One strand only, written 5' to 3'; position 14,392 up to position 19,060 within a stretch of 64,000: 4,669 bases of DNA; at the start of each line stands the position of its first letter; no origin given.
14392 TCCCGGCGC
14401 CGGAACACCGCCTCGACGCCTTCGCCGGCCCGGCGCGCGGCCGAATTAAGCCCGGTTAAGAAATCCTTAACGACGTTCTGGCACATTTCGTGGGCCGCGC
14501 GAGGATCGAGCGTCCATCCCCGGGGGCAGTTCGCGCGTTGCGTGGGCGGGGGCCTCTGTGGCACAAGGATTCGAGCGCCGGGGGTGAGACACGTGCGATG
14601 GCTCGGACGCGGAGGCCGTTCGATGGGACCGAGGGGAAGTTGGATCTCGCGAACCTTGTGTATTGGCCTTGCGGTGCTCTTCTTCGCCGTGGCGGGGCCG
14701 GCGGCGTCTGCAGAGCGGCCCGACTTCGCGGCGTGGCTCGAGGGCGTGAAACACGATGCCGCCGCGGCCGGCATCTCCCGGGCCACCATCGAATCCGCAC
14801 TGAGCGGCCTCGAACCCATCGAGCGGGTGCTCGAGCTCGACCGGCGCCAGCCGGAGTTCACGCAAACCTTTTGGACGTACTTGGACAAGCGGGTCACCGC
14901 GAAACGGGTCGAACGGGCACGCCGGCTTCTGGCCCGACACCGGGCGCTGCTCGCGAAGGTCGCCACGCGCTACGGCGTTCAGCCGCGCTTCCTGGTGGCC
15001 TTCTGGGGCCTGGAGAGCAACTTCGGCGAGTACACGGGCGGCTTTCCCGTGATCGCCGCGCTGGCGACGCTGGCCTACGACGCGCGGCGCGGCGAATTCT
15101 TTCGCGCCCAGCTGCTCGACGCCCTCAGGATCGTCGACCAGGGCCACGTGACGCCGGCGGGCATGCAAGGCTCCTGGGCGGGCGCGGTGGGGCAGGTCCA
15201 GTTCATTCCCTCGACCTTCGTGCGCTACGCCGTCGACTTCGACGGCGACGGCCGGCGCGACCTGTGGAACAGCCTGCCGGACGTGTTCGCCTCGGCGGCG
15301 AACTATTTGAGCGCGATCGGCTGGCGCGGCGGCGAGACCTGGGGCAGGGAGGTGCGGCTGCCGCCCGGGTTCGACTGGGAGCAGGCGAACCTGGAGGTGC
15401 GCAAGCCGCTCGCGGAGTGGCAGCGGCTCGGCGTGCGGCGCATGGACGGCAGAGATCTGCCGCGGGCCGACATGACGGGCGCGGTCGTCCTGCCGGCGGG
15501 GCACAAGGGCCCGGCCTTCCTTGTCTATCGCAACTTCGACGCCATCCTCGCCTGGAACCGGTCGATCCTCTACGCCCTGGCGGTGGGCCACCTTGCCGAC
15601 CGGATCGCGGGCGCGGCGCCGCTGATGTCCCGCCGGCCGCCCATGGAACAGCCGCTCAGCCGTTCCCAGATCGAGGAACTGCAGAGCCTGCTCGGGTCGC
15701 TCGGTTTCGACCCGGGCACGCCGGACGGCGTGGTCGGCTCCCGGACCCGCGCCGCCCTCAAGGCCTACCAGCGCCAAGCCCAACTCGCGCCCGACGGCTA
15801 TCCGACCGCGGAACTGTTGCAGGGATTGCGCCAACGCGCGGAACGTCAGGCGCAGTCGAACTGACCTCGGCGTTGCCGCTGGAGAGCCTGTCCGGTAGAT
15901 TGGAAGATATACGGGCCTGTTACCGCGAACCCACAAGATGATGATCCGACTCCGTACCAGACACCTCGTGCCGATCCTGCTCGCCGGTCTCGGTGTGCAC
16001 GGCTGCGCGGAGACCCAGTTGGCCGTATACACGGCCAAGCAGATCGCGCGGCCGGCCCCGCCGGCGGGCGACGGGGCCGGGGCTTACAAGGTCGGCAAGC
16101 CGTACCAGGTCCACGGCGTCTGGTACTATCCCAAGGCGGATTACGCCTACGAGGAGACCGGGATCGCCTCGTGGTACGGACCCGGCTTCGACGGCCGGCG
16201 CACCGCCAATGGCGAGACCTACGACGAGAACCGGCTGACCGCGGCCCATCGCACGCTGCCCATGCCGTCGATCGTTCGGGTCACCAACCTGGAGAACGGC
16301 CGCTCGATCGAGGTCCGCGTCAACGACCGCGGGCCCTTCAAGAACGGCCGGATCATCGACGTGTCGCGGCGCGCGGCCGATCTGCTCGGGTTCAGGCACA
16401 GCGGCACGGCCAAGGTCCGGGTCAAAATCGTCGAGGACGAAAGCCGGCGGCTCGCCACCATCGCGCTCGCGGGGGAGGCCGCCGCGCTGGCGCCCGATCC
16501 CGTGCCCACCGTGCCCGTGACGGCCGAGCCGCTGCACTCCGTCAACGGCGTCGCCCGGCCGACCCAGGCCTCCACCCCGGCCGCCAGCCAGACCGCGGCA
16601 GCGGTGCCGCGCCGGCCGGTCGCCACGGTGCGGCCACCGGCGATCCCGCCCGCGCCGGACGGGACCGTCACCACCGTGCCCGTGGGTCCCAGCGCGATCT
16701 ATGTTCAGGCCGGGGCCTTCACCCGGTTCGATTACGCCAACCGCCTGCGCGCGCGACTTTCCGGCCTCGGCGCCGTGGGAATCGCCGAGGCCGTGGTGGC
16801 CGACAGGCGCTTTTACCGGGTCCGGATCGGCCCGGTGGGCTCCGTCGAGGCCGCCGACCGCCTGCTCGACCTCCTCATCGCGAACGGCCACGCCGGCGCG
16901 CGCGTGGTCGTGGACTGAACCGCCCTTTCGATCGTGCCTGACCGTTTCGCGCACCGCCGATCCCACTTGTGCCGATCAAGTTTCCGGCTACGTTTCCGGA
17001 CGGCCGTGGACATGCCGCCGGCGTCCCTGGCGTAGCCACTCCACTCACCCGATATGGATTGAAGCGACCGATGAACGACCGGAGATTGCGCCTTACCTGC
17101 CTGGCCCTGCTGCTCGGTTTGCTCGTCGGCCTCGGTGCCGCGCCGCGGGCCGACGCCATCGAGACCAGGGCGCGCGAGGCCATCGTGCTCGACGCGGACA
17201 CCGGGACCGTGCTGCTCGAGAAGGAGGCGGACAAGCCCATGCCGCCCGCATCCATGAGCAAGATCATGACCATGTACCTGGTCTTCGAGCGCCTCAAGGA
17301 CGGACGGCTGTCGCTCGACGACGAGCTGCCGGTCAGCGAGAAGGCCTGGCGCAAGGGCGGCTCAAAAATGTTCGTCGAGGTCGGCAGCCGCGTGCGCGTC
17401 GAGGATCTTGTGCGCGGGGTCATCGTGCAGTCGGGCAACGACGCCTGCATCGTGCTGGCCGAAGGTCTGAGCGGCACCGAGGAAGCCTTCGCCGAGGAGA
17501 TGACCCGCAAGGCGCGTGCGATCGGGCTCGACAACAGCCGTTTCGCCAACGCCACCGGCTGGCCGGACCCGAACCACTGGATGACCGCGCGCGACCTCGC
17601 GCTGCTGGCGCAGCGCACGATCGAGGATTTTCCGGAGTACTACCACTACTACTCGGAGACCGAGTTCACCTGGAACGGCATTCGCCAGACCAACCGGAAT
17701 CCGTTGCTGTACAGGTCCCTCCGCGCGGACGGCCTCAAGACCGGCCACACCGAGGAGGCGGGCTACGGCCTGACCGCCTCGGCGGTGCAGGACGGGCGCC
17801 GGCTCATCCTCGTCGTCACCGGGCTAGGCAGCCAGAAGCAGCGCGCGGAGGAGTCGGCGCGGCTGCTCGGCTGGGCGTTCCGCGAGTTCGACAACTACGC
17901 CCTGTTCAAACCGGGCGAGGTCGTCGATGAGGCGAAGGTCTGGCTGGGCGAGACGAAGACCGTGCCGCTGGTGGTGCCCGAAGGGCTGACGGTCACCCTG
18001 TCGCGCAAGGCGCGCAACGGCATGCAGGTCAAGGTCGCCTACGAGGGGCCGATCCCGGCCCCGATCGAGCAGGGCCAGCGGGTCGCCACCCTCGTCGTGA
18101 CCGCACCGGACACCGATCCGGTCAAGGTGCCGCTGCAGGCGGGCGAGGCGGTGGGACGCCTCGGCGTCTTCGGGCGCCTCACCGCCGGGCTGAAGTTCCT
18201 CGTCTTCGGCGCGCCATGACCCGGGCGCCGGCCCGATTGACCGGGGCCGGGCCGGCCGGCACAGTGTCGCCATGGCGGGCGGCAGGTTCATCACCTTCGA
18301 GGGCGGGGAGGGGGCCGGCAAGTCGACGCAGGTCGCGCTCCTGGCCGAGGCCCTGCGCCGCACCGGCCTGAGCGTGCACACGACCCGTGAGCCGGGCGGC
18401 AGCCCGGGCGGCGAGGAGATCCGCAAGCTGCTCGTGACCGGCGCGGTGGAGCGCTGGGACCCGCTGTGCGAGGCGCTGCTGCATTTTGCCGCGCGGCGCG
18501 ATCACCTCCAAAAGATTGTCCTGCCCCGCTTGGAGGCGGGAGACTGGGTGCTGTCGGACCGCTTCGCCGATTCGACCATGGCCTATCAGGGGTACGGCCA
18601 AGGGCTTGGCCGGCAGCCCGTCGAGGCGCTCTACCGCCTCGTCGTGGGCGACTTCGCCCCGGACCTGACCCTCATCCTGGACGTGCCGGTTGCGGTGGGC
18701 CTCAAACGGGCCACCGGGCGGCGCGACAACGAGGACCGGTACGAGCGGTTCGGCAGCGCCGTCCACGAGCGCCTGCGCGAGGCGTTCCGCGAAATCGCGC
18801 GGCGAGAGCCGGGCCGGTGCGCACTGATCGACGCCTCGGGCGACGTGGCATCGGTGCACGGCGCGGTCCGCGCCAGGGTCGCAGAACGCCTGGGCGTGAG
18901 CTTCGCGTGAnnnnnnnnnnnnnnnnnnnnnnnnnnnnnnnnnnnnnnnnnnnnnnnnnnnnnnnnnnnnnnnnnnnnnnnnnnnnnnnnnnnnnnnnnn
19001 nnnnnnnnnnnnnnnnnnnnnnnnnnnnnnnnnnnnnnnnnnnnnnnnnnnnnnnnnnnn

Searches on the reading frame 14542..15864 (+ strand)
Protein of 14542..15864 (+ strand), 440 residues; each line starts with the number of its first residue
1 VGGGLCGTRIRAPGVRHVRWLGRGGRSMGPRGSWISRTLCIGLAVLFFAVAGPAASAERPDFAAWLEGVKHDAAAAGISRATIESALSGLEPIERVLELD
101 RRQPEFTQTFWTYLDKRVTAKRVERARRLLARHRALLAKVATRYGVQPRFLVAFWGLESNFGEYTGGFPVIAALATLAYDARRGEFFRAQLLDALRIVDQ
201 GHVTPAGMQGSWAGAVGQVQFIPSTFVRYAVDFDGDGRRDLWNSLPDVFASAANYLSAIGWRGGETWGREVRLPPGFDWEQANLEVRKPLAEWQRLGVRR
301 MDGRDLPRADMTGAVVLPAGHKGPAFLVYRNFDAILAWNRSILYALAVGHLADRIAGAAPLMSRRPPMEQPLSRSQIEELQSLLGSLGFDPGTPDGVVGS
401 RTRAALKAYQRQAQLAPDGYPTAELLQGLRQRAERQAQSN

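Call 80: search_protein_families(library=pfam, proteins=[window:14542-15864:+], max_evalue=0.00001)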
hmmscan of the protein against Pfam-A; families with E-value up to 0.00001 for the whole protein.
window:14542-15864:+ (440 aa): 3 families
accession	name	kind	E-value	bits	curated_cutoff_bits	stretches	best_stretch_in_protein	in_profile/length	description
PF13406.11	SLT_2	-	4.8e-119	397.3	24.3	1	62-353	2-292/292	Transglycosylase SLT domain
PF01471.23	PG_binding_1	-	5.6e-14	52.5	23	1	374-427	2-55/57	Putative peptidoglycan binding domain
PF08823.16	PG_binding_2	-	4.1e-06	27.4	21.1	0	362-410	3-51/74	Putative peptidoglycan binding domain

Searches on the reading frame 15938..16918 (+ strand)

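Call 80: search_protein_families(library=pfam, proteins=[window:15938-16918:+], max_evalue=0.00001)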
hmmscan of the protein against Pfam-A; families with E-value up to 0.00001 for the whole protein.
window:15938-16918:+ (326 aa): 2 families
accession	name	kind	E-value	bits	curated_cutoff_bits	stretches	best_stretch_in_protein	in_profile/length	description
PF03330.24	DPBB_1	-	2.9e-25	88.8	28.8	1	73-162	2-83/83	Lytic transglycolase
PF05036.18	SPOR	-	1.3e-11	45.1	21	1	251-314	2-65/76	SPOR domain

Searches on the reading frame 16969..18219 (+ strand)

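Call 80: search_protein_families(library=pfam, proteins=[window:16969-18219:+], max_evalue=0.00001)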
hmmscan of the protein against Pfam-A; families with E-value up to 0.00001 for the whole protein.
window:16969-18219:+ (416 aa): 3 families
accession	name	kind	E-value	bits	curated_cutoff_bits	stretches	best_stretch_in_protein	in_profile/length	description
PF00768.25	Peptidase_S11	-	3.6e-73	246.4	27.6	1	62-285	6-236/239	D-alanyl-D-alanine carboxypeptidase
PF13354.11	Beta-lactamase2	-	2.5e-17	63.4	22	1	73-251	4-177/214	Beta-lactamase enzyme family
PF07943.18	PBP5_C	-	7.3e-17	61.7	21.2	1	307-396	1-90/91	Penicillin-binding protein 5, C-terminal domain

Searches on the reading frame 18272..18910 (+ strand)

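Call 80: search_protein_families(library=pfam, proteins=[window:18272-18910:+], max_evalue=0.00001)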
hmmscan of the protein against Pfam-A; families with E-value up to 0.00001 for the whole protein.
window:18272-18910:+ (212 aa): 2 families
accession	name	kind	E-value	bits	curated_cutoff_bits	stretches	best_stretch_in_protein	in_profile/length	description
PF02223.23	Thymidylate_kin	-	2e-42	145.4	27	1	9-196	1-182/185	Thymidylate kinase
PF13521.12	AAA_28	-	4.3e-07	30.7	27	1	7-171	2-149/164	AAA domain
